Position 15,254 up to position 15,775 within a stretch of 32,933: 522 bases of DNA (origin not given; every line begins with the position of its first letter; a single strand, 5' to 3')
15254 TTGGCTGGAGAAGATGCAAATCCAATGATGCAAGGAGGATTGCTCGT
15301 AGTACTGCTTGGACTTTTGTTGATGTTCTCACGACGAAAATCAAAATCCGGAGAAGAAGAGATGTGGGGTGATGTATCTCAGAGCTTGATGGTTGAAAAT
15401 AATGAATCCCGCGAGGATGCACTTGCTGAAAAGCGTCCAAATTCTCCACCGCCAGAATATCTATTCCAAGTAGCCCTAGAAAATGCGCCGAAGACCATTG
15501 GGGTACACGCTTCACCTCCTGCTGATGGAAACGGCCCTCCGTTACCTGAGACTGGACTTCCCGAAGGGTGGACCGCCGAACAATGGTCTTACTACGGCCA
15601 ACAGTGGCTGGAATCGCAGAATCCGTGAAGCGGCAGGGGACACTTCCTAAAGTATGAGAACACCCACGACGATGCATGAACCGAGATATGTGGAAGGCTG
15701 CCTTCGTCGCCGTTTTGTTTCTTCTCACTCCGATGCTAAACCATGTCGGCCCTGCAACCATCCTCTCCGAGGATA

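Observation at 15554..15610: Nearly identical W/Y-rich 19-residue module in the cytoplasmic tails of both giant paralogs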

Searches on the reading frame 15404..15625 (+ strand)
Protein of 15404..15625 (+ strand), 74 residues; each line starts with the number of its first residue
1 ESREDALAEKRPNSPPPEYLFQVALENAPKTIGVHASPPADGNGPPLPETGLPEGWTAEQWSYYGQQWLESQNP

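Call 10: search_protein_families(library=pfam, proteins=[window:15404-15625:+], max_evalue=10)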
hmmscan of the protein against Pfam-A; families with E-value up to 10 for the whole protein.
seq(74 aa): 0 families

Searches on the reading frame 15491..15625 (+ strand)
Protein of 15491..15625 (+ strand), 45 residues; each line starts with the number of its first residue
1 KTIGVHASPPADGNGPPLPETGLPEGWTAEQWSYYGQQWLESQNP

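Call 15: find_homologous_proteins(query=A2, max_evalue=10)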
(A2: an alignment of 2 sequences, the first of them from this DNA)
Query A2 (2 sequences) (45 aa, profile of the alignment): 11 proteins with E <= 10 among 13 candidates.
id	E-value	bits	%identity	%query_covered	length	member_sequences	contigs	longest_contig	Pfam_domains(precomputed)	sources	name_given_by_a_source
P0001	2.5e-24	102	100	100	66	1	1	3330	-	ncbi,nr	ncbi:MAG: hypothetical protein HOI79_02880, partial [Euryarchaeota archaeon]|nr:hypothetical protein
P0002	3.6e-17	79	62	82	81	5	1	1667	-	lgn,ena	-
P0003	2.4e-16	77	63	91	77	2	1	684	-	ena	-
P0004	2.1e-15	74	58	84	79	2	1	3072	-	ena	-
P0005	4.1e-11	60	73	58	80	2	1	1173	-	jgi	jgi:hypothetical protein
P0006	1.6e-10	58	66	78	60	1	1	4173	-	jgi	-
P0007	4.7e-10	57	76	64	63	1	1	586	-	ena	-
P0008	5.9e-10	56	74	60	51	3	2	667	-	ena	-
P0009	1.2e-9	55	61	82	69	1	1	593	-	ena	-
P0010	2.0e-9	55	72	56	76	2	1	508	-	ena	-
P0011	5.5e-6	44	57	67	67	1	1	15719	-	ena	-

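Call 19: find_related_loci(query=A3, collection=genome_contigs, flank=6000)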
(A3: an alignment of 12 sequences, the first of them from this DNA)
Query A3 (38 aa) in genome_contigs; peptide patterns used: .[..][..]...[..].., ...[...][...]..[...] (x = any residue, [..] = any of these).
599 stretches matched a pattern (row limit reached: there are more); 443 encode a relative of the query (tblastn E <= 1e-3); the best 80 are kept; 80 distinct loci.
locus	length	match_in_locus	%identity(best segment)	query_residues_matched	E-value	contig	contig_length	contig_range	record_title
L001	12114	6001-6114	89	1-38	1e-19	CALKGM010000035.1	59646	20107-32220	MAG: Candidatus Poseidoniaceae archaeon isolate S4_Bin_METABAT__164_1 genome assembly, contig: c_000000259205, whole gen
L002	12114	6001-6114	82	1-38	1e-18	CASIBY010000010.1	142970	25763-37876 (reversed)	MAG: Candidatus Poseidoniaceae archaeon isolate FRAM_WSC20_S10_BML_bin_60_1 genome assembly, contig: FRAM_WSC20_S10_BML_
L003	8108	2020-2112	90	6-36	5e-16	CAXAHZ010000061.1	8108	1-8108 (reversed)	MAG TPA_asm: uncultured euryarchaeote isolate ERR3525244_concoct_132 genome assembly, contig: ERZ22156399.4137, whole ge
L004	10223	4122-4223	79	4-37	7e-16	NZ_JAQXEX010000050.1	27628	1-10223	MAG: Poseidonia sp. isolate cluster2-bin.125 k141_3267368, whole genome shotgun sequence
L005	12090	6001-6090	90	8-37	1e-15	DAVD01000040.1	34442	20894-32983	MAG TPA_asm: Candidatus Poseidonia alphae isolate UBA255 UBA255_contig_7802, whole genome shotgun sequence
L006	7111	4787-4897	68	1-37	1e-14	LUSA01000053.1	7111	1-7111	MAG: Marine group II euryarchaeote REDSEA-S43_B8 scaffold53, whole genome shotgun sequence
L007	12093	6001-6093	81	8-38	3e-14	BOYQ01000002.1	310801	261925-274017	MAG: Candidatus Poseidoniales archaeon CM1_5m.P78 DNA, sequence02, whole genome shotgun sequence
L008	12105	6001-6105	71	3-37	3e-14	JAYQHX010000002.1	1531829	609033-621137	MAG: Methanobacteriota archaeon isolate SD4487_NP_metabta_bins_sspec.tsv.006 contig_17376_pilon, whole genome shotgun se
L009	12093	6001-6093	77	6-36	3e-14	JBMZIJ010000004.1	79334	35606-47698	MAG: Candidatus Poseidoniaceae archaeon isolate ME_XS_2301_4_bin25 ME_XS_2301_4_bin25_3, whole genome shotgun sequence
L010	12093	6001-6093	81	6-36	4e-14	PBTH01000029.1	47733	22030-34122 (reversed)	MAG: Methanobacteriota archaeon isolate NP65 MHASMcontig_29449, whole genome shotgun sequence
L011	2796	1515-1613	79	4-36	4e-14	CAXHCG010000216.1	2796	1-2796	MAG TPA_asm: uncultured Candidatus Poseidoniales archaeon isolate SRR12479975_maxbin2_4 genome assembly, contig: ERZ4874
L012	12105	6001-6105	71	1-35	6e-14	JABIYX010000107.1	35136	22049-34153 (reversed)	MAG: Methanobacteriota archaeon isolate SI073_bin151 k141_1942186, whole genome shotgun sequence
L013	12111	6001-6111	62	1-37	8e-14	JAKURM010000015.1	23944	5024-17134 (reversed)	MAG: Candidatus Thalassarchaeum sp. isolate ALOHA_A2.5_55 A2.5-MGIIb-O3-3_15, whole genome shotgun sequence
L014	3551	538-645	72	1-36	8e-14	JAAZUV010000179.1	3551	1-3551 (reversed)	MAG: Methanobacteriota archaeon isolate AW_metabat.40 AW_C11109, whole genome shotgun sequence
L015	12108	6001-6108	69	1-36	8e-14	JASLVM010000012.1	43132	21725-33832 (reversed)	MAG: Poseidonia sp. isolate ETNP17_MAG_14 NODE_12_length_43132_cov_10.467031, whole genome shotgun sequence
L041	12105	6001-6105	66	3-37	5e-13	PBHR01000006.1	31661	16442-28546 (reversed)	MAG: Methanobacteriota archaeon isolate SP3024 65509, whole genome shotgun sequence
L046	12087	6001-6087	79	8-36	6e-13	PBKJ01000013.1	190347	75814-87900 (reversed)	MAG: Methanobacteriota archaeon isolate SP272 127669, whole genome shotgun sequence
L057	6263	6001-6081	85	8-34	1e-12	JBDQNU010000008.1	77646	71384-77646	MAG: Poseidonia sp. isolate SFB_27S_18Nov15_50_19 NODE_8_length_77646_cov_8.385554, whole genome shotgun sequence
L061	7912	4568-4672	60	3-37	2e-12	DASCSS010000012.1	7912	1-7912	MAG TPA_asm: Candidatus Thalassarchaeaceae archaeon isolate Ts_MAG_34 c_000000248017, whole genome shotgun sequence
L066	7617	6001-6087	76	8-36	3e-12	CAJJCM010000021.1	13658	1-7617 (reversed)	uncultured Candidatus Poseidoniales archaeon isolate FRAM18_bin092 genome assembly, contig: FRAM17_bin092-21, whole geno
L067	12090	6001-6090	70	8-37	2e-12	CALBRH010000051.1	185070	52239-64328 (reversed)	MAG TPA_asm: uncultured euryarchaeote isolate ERR599136_bin.74_CONCOCT_v1.1_MAG genome assembly, contig: ERZ841824.20, w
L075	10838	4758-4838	78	8-34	3e-12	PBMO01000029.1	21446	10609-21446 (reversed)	MAG: Methanobacteriota archaeon isolate SP210 MHASMcontig_831994, whole genome shotgun sequence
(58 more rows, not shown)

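Call 25: search_protein_representatives(alignment_id=A3)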
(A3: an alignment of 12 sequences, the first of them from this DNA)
Query: 12 sequences, 36 profile positions. Proteins with E-value up to 0.001 (for the whole library): 634; up to 1e-10: 254; up to 1e-30: 0. The best 150 are listed.
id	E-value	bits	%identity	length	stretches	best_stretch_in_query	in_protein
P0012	1.5e-16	75.5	-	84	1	2-36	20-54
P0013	5.7e-16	73.7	-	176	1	2-36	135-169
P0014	1.8e-15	72.1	-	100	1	3-34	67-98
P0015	2.6e-15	71.6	-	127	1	2-36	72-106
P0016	2.6e-15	71.5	-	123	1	4-35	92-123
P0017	3.7e-15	71.1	-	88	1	2-36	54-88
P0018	4.1e-15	70.9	-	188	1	4-34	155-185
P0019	4.7e-15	70.7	-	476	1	2-34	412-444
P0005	7.1e-15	70.1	-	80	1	2-35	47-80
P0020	7.7e-15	70.1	-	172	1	5-36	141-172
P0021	7.9e-15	70.0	-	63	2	3-35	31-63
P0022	8.0e-15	70.0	-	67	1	2-34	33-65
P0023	9.1e-15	69.8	-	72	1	5-35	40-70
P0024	1.1e-14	69.6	-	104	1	4-34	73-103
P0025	1.1e-14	69.5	-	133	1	3-34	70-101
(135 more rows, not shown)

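Call 29: predict_structure(alignment_id=A3)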
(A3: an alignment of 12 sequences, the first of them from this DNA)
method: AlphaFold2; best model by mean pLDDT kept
length: 38 residues; sequences in the alignment: 12
mean_pLDDT: 76.2   pTM: 0.47
mean pLDDT of the five models: 76.2, 73.7, 72.1, 69.1, 67.9
residues with pLDDT >= 90: 3; 70-90: 26; 50-70: 5; < 50: 4
segments of 3 or more residues with pLDDT < 50: 1-4
pLDDT, mean of each block of 10 residues (from residue 1): 55 82 89 80
secondary structure, 60 per line:
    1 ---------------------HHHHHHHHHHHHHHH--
elements in order: H22-36

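Call 33: search_protein_families(library=ncbifam, proteins=[window:15491-15625:+], max_evalue=1)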
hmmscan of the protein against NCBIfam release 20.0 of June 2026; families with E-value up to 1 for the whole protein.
seq(45 aa): 0 families

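Call 34: fold_search(model_id=the predicted structure, library=pdb)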
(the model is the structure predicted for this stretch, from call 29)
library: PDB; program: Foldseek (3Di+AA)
matches with E <= 10: 1; with E <= 0.001: 0
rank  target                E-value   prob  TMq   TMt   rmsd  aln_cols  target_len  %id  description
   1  3aro                  8.7e+00  0.03  0.33  0.04   7.4        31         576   29  Crystal Structure Analysis of Chitinase A from Vibrio harveyi with novel inhibitors - apo structure (released 2011-04-20)

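Call 39: find_related_loci(query=A3, collection=viral_contigs, flank=6000)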
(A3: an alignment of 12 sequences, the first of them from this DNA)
Query A3 (38 aa) in viral_contigs; peptide patterns used: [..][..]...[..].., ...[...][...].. (x = any residue, [..] = any of these).
66 stretches matched a pattern, but none encodes a relative of the query by tblastn (E <= 1e-3).

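Call 42: search_protein_families(library=pfam, proteins=[L046:2590-6090:+, L061:1085-4675:+, L041:2656-6105:+, L008:2821-6105:+, L057:2560-6090:+, L067:2557-6096:+, L075:2202-4862:+, L066:1141-6087:+], max_evalue=0.01)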
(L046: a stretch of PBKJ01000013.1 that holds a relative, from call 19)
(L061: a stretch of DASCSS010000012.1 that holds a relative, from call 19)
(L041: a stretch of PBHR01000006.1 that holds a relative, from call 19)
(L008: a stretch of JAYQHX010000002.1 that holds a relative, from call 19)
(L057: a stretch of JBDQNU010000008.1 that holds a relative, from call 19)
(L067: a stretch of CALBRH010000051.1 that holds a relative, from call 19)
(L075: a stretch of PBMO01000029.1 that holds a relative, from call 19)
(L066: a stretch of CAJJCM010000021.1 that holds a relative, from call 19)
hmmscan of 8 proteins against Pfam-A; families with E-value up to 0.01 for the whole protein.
L046:2590-6090:+ (1167 aa): 0 families

L061:1085-4675:+ (1197 aa): 1 family
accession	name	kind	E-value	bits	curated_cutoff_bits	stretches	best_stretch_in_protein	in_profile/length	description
PF01835.25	MG2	-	0.0042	17.9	32.8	0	635-690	37-92/96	MG2 domain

L041:2656-6105:+ (1150 aa): 0 families

L008:2821-6105:+ (1095 aa): 1 family
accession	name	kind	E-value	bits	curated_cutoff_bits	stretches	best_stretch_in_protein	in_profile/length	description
PF21633.3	MOV-10_Ig-like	-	0.00022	21.8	27.4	0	763-821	33-93/126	Helicase MOV-10, Ig-like domain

L057:2560-6090:+ (1177 aa): 3 families
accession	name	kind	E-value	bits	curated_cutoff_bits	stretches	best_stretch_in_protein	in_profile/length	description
PF07705.17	CARDB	-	6.9e-09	36.3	22.7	1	85-159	16-83/101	CARDB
PF10633.15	NPCBM_assoc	-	2.1e-08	34.7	24.4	0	370-451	3-76/78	NPCBM-associated, NEW3 domain of alpha-galactosidase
PF11614.14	FixG_C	-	3.3e-07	30.9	25.6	0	492-569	34-106/119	IG-like fold at C-terminal of FixG, putative oxidoreductase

L067:2557-6096:+ (1180 aa): 1 family
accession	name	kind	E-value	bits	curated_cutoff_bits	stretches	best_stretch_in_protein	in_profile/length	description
PF07705.17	CARDB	-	5.5e-06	27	22.7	1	81-171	13-98/101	CARDB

L075:2202-4862:+ (887 aa): 3 families
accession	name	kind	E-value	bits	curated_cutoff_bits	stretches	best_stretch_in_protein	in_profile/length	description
PF05935.17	Arylsulfotrans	-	2.9e-19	69.7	24.2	1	160-437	87-337/374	Arylsulfotransferase (ASST)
PF02412.23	TSP_3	-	5.2e-06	26.5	25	0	519-542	6-29/36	Thrombospondin type 3 repeat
PF14269.12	Arylsulfotran_2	-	1.9e-05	24.6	27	1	141-452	25-300/301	Arylsulfotransferase (ASST)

L066:1141-6087:+ (1649 aa): 4 families
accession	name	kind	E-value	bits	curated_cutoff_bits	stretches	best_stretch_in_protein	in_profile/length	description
PF00082.27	Peptidase_S8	-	6.5e-39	134.4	21.8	1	279-569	1-288/288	Subtilase family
PF10633.15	NPCBM_assoc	-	1.5e-06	28.7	24.4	0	1401-1443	33-75/78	NPCBM-associated, NEW3 domain of alpha-galactosidase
PF07705.17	CARDB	-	0.00054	20.6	22.7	1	731-820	12-99/101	CARDB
PF22073.2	Cep192_D4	-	0.0024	18.5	35.5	0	1131-1192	16-75/112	Cep192 domain 4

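Call 65: search_solved_structures(query=A3, max_evalue=10, show_alignments=3)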
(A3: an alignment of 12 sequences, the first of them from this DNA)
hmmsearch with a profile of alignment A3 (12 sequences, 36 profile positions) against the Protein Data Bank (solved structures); distinct sequences matched with E-value up to 10: 7.
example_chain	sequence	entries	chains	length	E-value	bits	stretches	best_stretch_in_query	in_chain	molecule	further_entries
2ysf_A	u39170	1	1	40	0.14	14.8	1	12-20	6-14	E3 ubiquitin-protein ligase Itchy homolog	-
9cwt_a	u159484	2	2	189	0.74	12.5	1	14-32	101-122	NADH dehydrogenase [ubiquinone] 1 beta subcomplex subunit 5, mitochondrial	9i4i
5xtc_a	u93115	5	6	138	1.1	11.9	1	14-32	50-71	NADH dehydrogenase [ubiquinone] 1 beta subcomplex subunit 5, mitochondrial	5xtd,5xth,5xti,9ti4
6sr6_B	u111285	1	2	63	1.1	11.9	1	9-21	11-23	Putative ribosome associated protein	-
3hfx_A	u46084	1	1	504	2.4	10.8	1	8-26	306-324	L-carnitine/gamma-butyrobetaine antiporter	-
2wsx_A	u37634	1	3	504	2.5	10.8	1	8-26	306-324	L-CARNITINE/GAMMA-BUTYROBETAINE ANTIPORTER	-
2cc1_A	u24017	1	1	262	6.4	9.5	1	12-19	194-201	Beta-lactamase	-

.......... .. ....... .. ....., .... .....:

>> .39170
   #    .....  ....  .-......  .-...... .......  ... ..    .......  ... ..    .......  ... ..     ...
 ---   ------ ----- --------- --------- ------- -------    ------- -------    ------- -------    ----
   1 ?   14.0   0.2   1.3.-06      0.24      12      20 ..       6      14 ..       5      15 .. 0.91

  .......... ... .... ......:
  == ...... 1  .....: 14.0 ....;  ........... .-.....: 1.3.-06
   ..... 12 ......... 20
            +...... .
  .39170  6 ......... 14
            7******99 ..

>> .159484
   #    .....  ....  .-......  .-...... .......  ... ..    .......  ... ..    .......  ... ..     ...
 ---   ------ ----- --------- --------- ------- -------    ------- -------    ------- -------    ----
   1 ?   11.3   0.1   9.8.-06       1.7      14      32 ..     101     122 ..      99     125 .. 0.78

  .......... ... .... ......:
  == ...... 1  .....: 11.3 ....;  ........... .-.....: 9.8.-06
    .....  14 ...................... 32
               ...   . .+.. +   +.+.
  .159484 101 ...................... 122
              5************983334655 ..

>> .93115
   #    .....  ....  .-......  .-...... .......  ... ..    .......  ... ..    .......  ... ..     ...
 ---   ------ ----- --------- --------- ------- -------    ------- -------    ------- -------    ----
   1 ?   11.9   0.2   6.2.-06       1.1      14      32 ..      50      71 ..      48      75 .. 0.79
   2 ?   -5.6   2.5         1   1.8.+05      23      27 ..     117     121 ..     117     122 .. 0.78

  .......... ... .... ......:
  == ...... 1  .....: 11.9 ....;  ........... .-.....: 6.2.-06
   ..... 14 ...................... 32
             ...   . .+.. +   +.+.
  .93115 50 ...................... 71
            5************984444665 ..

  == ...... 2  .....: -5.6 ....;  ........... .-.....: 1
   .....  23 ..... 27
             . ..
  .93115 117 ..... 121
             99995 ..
